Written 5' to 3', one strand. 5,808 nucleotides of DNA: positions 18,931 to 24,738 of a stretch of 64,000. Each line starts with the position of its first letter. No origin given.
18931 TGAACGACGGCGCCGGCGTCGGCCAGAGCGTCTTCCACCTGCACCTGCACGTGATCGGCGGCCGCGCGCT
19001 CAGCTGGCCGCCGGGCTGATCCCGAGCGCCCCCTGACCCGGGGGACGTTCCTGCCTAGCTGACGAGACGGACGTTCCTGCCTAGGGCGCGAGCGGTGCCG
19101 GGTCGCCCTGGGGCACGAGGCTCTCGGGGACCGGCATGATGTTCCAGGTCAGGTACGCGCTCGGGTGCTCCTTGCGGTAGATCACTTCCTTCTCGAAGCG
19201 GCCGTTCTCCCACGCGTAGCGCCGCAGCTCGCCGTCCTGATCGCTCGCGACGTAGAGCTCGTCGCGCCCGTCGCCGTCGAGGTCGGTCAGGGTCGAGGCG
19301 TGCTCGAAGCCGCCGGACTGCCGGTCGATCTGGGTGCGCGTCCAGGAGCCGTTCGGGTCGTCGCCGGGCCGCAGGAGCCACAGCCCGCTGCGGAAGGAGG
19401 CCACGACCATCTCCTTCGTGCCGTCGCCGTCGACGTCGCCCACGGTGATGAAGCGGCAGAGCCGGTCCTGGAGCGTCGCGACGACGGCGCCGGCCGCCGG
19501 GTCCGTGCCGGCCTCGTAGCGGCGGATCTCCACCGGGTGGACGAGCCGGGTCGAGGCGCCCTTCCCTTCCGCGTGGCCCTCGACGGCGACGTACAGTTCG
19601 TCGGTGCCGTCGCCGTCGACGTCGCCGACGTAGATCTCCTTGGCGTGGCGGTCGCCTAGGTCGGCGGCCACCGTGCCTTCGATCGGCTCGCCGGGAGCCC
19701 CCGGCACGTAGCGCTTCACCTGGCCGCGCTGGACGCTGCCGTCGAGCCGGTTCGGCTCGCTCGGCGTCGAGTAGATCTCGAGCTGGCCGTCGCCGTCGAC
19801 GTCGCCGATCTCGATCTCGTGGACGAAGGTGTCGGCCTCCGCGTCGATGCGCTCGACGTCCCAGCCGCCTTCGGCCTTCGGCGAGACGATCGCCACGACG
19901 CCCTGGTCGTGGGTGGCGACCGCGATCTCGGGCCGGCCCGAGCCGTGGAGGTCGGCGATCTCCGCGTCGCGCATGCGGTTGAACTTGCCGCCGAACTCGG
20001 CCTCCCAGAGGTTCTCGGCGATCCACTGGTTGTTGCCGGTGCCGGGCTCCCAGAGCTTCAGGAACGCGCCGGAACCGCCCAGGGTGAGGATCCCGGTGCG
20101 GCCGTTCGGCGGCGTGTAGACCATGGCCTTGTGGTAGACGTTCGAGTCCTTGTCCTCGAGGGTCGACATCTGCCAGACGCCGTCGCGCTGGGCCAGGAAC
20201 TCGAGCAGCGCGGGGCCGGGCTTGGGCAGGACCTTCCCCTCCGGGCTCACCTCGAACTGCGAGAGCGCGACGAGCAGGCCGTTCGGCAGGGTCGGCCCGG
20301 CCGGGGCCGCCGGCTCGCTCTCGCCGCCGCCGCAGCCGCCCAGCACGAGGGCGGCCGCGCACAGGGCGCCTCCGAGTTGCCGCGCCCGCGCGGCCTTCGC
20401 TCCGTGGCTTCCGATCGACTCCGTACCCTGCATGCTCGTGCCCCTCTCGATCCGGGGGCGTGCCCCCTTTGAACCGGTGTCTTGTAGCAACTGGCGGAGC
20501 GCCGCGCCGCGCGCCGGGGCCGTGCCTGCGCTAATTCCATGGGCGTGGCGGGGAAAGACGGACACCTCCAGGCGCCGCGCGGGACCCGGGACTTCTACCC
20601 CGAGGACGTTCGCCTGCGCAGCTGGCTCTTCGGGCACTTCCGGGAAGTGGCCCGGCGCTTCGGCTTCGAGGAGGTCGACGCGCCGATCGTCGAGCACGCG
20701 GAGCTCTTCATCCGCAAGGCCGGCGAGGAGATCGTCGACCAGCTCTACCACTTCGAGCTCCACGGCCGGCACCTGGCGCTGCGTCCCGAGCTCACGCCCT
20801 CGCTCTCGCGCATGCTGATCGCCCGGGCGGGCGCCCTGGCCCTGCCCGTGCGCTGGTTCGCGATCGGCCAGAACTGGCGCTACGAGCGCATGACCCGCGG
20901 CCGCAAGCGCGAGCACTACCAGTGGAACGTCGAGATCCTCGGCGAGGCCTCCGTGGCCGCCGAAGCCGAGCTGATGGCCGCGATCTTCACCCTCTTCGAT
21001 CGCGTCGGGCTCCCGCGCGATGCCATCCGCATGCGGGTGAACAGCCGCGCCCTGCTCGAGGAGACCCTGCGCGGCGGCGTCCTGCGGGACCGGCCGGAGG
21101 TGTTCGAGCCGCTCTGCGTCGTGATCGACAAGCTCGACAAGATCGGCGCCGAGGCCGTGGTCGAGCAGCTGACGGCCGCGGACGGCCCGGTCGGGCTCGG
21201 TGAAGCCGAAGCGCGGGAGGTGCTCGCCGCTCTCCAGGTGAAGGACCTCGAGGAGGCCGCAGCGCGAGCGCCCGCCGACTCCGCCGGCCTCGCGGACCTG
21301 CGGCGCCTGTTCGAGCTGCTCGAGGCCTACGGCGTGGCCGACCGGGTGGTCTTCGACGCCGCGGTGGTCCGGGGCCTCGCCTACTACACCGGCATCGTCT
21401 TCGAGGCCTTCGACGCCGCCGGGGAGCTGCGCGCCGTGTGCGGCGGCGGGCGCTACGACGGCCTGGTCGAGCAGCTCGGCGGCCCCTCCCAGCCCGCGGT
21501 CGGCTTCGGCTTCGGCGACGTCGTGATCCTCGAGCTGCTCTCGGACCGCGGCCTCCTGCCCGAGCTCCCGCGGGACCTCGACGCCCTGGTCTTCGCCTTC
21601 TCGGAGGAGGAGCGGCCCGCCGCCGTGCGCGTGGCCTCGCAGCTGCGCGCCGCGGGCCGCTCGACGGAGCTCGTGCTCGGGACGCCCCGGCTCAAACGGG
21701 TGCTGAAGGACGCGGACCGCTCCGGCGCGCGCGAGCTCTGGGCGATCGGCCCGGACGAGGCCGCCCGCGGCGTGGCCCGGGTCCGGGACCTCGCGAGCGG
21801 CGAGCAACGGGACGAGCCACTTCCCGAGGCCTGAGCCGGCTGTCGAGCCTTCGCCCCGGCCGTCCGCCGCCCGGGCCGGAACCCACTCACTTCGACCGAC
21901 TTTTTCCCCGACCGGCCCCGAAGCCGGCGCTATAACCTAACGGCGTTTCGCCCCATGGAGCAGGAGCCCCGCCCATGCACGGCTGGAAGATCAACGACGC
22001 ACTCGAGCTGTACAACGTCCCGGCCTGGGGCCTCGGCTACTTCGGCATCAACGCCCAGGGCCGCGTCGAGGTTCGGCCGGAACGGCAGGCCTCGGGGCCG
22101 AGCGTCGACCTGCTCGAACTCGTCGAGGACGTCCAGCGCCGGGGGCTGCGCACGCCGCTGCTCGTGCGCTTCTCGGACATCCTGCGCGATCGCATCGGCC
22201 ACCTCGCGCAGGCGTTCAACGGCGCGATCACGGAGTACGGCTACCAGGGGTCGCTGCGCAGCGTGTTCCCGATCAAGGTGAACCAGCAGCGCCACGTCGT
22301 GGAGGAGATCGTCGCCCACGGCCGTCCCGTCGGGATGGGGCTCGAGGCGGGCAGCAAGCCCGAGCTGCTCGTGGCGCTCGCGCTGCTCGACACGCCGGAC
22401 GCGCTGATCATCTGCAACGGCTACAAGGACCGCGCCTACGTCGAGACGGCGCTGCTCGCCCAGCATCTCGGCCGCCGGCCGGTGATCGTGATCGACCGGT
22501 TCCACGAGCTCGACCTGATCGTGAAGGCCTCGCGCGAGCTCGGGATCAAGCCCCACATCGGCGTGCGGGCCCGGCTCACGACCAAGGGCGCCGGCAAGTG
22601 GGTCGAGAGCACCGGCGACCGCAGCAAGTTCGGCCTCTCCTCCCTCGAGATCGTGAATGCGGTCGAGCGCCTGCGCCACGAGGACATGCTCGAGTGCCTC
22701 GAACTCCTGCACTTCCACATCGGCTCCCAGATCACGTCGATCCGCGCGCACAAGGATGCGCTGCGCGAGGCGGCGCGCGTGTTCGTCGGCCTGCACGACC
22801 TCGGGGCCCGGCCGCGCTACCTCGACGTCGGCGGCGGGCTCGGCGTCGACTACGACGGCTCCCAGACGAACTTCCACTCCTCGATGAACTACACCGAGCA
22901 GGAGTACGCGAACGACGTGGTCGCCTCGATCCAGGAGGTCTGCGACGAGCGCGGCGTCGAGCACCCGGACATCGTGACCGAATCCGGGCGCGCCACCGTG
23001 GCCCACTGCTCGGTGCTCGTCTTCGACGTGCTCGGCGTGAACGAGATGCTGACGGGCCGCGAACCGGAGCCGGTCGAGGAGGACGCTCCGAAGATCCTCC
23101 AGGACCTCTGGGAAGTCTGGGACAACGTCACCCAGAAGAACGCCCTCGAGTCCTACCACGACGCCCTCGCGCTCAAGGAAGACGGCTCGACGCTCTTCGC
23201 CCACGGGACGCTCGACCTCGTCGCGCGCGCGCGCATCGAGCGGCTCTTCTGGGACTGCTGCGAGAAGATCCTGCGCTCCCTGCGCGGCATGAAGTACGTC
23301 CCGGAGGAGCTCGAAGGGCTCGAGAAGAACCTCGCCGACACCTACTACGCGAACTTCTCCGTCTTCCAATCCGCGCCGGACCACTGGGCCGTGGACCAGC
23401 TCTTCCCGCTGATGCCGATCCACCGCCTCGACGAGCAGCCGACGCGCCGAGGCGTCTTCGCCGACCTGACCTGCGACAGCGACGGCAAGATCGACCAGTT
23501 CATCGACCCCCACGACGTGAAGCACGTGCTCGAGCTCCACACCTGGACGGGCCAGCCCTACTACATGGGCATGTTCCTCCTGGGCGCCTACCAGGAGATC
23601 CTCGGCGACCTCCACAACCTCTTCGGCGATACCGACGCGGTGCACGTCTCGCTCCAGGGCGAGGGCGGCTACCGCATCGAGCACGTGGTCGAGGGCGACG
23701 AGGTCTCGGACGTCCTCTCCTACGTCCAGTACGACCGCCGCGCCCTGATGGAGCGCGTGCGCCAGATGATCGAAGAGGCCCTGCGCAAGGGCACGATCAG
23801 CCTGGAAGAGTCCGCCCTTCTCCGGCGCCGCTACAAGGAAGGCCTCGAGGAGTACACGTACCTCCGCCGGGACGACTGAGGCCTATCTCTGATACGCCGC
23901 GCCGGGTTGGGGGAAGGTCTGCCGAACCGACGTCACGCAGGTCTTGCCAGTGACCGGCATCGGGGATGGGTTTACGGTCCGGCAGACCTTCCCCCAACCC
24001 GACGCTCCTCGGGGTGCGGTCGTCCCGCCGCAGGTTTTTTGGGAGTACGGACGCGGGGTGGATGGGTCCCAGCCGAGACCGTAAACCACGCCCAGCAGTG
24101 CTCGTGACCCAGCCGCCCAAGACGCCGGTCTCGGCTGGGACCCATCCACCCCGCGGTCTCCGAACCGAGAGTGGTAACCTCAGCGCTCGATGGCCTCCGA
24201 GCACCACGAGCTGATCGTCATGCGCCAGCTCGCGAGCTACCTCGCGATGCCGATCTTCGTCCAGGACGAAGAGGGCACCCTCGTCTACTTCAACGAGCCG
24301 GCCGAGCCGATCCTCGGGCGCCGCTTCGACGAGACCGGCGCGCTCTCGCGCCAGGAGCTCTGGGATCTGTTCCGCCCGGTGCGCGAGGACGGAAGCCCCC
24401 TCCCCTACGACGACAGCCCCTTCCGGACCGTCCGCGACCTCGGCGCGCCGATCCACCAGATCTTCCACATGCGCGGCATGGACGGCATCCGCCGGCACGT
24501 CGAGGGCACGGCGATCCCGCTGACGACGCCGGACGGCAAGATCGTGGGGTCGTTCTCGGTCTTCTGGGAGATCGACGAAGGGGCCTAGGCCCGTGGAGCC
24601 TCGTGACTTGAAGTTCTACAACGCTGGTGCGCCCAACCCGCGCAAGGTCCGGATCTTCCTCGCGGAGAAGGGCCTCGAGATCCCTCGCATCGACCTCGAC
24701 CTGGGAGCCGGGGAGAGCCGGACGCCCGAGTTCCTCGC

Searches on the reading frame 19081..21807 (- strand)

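Call 12: search_protein_families(library=pfam, proteins=[window:19081-21807:-], max_evalue=0.01)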
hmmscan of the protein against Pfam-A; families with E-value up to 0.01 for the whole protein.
window:19081-21807:- (908 aa): 4 families
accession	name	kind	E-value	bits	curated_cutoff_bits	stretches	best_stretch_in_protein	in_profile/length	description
PF13517.12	FG-GAP_3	-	3.6e-17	63.1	26.9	3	791-853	1-61/61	FG-GAP-like repeat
PF01839.29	FG-GAP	-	1.3e-11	44.5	22.1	0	839-858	6-25/37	FG-GAP repeat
PF16743.10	PliI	-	0.0012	19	27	0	785-807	60-82/123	Periplasmic lysozyme inhibitor of I-type lysozyme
PF14783.12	BBS2_Mid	-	0.0087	16.6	27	0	839-871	3-34/108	Ciliary BBSome complex subunit 2, middle region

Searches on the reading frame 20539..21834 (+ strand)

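Call 12: search_protein_families(library=pfam, proteins=[window:20539-21834:+], max_evalue=0.01)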
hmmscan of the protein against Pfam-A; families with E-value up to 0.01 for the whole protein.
window:20539-21834:+ (431 aa): 4 families
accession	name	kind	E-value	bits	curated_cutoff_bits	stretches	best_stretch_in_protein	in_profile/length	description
PF13393.11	tRNA-synt_His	-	4.2e-44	151.5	25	1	15-324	1-302/308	Histidyl-tRNA synthetase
PF03129.25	HGTP_anticodon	-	1.9e-07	31.6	21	1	350-425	3-81/94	Anticodon binding domain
PF00587.30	tRNA-synt_2b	-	1.1e-05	26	29.3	1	71-314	2-146/179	tRNA synthetase class II core domain (G, H, P, S and T)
PF00152.25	tRNA-synt_2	-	0.0056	16.2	25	1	22-152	20-136/308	tRNA synthetases class II (D, K and N)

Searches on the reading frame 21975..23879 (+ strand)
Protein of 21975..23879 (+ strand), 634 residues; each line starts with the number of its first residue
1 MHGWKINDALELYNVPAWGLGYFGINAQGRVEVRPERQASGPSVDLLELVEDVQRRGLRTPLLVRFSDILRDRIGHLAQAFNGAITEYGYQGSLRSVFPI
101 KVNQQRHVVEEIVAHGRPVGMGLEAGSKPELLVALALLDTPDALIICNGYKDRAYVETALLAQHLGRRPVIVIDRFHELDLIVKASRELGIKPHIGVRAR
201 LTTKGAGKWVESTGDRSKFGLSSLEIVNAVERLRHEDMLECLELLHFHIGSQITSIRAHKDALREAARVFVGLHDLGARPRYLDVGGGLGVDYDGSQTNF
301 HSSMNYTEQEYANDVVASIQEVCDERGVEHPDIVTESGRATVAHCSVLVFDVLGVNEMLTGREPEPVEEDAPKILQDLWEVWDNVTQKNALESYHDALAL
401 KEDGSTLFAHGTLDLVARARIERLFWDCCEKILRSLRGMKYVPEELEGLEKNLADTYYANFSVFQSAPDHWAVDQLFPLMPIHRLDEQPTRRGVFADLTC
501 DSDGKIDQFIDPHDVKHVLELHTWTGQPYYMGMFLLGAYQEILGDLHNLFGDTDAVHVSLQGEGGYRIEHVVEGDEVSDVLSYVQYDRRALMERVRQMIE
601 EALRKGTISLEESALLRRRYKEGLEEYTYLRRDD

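Call 12: search_protein_families(library=pfam, proteins=[window:21975-23879:+], max_evalue=0.01)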
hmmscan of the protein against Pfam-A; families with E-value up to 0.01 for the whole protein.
window:21975-23879:+ (634 aa): 3 families
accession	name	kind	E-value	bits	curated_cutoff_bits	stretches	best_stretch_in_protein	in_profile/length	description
PF02784.22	Orn_Arg_deC_N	-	1.2e-38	133.3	23.4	1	93-343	17-247/247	Pyridoxal-dependent decarboxylase, pyridoxal binding domain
PF17810.6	Arg_decarb_HB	-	1.5e-27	96.2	23.3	1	368-449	1-83/84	Arginine decarboxylase helical bundle domain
PF17944.6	Arg_decarbox_C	-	7.9e-15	55.6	23.3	1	577-630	1-51/51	Arginine decarboxylase C-terminal helical extension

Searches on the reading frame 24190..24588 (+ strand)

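Call 12: search_protein_families(library=pfam, proteins=[window:24190-24588:+], max_evalue=0.01)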
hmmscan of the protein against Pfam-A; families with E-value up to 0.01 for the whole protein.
window:24190-24588:+ (132 aa): 4 families
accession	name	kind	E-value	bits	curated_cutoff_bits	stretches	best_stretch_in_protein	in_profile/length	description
PF13426.13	PAS_9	-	4.6e-08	33.7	27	1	21-120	3-93/103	PAS domain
PF08448.16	PAS_4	-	1e-05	26.1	23.1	1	20-129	6-106/110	PAS fold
PF00989.32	PAS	-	3.1e-05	24.4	22.6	1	13-125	5-110/113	PAS fold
PF13188.13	PAS_8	-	0.0015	18.8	21.8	1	12-66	4-55/65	PAS domain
